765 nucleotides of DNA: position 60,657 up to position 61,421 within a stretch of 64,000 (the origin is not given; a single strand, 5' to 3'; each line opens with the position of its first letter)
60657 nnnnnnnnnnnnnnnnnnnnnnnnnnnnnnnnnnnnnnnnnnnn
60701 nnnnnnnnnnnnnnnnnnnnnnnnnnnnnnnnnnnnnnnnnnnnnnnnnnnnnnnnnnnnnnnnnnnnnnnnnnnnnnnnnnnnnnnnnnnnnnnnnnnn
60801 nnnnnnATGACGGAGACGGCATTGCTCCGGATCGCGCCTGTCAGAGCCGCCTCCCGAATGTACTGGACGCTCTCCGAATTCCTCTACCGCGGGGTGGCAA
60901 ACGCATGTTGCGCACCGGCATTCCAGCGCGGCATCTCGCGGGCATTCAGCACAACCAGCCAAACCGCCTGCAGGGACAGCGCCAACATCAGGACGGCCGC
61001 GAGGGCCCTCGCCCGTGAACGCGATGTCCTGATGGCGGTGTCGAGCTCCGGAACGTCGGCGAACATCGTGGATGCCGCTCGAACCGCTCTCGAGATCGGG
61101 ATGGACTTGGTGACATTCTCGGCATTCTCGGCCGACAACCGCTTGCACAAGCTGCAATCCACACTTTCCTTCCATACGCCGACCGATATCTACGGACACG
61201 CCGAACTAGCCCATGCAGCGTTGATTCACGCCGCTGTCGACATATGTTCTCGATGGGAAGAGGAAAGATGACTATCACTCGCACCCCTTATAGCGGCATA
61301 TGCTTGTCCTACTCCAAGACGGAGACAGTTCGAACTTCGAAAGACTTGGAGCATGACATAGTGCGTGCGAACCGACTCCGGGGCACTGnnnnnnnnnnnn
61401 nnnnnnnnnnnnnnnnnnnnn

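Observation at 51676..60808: Tandem array of three [FAD-oxidoreductase + GT-C] units in which two oxidoreductase copies share the same 107-bp frameshifting deletion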

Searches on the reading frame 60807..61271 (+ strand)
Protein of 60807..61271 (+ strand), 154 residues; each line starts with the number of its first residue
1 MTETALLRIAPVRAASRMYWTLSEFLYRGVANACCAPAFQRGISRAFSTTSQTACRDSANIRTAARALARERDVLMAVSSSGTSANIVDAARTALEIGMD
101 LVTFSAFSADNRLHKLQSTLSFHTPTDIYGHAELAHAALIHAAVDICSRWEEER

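Call 21: search_protein_families(library=pfam, proteins=[window:60807-61271:+], max_evalue=0.001)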
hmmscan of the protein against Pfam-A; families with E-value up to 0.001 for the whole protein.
window:60807-61271:+ (154 aa): 1 family
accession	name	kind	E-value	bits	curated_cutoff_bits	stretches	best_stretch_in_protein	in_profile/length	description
PF13580.11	SIS_2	-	2.3e-07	31.4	27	1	51-104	81-136/138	SIS domain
